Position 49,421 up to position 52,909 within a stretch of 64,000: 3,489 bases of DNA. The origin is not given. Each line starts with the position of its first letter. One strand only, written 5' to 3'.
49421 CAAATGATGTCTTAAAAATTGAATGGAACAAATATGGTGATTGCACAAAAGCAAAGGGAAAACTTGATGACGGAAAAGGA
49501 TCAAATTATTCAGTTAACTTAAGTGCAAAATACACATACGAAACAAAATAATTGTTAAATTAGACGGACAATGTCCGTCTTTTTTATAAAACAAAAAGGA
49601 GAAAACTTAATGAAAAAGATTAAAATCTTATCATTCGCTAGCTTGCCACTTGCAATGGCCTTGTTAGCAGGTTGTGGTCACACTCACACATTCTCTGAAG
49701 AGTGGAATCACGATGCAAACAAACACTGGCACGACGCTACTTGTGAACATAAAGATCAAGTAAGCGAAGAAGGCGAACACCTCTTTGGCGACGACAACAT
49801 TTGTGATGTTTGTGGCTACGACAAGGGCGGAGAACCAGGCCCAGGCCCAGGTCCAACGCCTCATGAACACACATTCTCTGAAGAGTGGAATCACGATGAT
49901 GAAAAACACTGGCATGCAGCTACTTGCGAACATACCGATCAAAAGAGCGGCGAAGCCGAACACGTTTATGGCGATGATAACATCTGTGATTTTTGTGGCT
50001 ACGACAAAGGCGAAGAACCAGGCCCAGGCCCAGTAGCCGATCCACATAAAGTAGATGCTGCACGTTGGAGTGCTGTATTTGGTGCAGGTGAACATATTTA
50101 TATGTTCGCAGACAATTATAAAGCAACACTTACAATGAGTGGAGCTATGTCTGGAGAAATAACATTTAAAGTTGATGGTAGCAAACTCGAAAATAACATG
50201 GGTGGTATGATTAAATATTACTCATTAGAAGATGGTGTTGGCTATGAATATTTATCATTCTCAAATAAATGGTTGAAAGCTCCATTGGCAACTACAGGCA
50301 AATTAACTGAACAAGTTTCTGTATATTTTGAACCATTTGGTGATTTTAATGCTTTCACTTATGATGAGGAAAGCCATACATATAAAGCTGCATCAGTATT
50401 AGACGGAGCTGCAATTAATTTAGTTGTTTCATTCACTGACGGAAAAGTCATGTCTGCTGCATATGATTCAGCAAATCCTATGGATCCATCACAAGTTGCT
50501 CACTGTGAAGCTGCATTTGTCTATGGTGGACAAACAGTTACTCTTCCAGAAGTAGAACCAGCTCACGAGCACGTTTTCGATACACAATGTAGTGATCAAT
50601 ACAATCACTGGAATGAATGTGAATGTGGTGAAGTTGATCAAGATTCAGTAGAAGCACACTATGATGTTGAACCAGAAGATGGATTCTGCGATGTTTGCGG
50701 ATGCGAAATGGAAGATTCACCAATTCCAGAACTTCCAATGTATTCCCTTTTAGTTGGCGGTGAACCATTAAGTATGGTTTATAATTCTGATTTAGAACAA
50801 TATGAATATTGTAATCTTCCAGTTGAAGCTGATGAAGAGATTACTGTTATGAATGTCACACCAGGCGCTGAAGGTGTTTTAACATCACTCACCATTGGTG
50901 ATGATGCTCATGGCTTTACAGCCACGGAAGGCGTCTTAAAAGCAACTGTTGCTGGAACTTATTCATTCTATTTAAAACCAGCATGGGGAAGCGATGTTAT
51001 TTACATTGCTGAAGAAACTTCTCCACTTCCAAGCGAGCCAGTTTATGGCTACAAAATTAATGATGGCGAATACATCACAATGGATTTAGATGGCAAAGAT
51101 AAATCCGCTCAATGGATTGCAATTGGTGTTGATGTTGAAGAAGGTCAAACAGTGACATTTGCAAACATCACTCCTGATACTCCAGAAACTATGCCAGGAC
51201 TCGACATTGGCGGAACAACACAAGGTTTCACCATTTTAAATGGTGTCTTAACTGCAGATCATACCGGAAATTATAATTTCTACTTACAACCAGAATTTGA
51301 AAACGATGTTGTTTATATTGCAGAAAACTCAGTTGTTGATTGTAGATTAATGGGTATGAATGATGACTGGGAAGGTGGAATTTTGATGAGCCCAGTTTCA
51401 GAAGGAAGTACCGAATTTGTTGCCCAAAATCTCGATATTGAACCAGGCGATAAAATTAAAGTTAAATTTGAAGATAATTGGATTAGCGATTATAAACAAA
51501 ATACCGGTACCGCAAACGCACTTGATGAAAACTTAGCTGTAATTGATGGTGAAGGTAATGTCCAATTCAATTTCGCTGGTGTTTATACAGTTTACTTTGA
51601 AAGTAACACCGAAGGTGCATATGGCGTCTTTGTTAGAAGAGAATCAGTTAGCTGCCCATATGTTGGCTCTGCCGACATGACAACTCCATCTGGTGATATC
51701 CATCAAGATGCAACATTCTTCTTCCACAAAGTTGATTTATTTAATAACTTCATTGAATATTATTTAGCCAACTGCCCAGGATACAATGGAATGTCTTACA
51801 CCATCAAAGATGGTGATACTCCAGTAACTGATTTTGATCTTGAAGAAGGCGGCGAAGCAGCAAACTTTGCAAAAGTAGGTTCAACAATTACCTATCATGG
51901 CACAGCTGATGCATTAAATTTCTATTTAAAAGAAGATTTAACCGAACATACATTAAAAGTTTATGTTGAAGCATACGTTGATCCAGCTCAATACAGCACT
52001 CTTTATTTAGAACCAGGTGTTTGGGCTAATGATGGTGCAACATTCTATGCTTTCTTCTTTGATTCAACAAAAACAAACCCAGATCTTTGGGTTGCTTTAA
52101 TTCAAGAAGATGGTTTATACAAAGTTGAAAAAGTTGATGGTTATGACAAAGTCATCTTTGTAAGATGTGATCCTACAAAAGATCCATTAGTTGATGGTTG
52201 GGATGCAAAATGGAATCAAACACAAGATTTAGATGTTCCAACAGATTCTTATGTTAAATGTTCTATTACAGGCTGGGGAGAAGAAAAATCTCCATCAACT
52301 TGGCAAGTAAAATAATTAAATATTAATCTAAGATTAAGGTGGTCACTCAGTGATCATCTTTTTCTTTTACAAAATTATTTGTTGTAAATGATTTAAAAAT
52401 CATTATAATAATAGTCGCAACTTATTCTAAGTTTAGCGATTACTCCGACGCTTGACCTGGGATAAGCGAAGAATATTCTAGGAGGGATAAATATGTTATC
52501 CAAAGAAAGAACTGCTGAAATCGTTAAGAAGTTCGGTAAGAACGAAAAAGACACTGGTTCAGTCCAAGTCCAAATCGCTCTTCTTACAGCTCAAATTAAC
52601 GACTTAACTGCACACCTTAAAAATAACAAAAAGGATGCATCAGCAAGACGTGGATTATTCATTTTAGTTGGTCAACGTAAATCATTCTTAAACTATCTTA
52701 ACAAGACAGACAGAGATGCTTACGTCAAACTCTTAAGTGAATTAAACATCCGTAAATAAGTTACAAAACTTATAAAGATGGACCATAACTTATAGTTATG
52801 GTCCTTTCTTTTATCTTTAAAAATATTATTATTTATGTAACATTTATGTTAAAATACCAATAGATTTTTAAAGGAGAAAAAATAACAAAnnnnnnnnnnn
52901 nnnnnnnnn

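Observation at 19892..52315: ~32-kb lipoprotein-based starch utilisation locus: a Sus/amylosome analogue without dockerins or TonB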

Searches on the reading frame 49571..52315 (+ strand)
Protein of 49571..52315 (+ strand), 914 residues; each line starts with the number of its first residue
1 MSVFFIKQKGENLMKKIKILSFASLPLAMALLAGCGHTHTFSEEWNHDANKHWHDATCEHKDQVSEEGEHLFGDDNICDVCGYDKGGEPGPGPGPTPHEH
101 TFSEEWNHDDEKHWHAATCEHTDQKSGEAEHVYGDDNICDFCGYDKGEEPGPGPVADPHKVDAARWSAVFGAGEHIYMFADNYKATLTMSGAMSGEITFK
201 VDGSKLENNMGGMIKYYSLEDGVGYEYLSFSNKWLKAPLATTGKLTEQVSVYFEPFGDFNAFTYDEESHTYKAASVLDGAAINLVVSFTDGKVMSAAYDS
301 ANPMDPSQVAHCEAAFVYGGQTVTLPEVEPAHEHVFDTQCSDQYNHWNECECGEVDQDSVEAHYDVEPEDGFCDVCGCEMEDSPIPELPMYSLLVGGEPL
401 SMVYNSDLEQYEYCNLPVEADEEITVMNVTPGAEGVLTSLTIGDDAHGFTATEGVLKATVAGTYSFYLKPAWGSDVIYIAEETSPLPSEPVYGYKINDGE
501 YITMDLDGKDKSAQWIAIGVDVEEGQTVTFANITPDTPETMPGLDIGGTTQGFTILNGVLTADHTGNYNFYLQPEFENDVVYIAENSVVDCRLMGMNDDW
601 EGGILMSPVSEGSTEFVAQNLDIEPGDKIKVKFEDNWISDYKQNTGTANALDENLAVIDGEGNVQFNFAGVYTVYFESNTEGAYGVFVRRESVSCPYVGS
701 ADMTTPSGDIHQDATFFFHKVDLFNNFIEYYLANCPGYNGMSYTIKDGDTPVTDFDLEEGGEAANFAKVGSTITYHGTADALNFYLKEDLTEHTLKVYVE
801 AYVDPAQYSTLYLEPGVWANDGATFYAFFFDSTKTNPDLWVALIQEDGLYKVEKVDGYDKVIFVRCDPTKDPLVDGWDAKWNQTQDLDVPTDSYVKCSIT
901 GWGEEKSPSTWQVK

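Call 5: search_protein_families(library=pfam, proteins=[window:49571-52315:+], max_evalue=0.01)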
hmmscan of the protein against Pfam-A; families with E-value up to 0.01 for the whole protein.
window:49571-52315:+ (914 aa): 0 families

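Call 16: search_solved_structures(query=window:49610-52315:+, max_evalue=1)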
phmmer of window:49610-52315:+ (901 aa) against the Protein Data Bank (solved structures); distinct sequences matched with E-value up to 1: 0.

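Call 30: find_homologous_proteins(query=window:49610-52315:+, region=1-901, max_evalue=0.00001)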
Query window:49610-52315:+, residues 1-901 (901 aa): 61 proteins with E <= 0.00001 among 8000 candidates.
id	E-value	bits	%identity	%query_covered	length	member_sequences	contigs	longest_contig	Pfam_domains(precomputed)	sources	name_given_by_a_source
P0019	0.0e+0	2144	100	100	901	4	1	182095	-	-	-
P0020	7.7e-241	820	60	49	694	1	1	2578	-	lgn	-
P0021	2.6e-232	792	46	57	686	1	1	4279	-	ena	-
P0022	1.6e-229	783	54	78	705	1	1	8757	-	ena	-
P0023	3.6e-205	702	62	49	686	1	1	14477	-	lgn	-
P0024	3.3e-188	646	42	91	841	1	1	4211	-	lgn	-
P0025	7.9e-182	625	48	44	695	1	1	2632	-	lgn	-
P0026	3.3e-162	560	48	49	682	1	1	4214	-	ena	-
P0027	1.1e-160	555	41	80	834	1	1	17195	-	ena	-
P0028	4.3e-143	497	45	44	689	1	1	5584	-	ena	-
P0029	5.2e-118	414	47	12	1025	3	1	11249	-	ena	-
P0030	8.0e-104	367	38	55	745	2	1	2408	-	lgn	-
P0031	1.0e-90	323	37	54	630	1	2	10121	-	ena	-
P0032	3.6e-84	302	45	12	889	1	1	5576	PF08274.18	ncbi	-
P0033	5.7e-84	301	32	57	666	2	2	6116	-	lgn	-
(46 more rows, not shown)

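Call 31: find_encoding_contigs(protein=P0019, flank=2000, max_places=4)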
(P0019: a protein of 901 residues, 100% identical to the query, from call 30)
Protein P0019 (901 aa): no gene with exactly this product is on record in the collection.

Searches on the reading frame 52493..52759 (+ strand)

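Call 18: search_protein_families(library=pfam, proteins=[window:52493-52759:+], max_evalue=0.001)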
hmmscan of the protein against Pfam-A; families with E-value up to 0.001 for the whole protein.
window:52493-52759:+ (88 aa): 1 family
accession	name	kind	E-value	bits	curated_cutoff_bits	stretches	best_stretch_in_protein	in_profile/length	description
PF00312.27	Ribosomal_S15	-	4.1e-31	107.4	31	1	8-87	2-81/81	Ribosomal protein S15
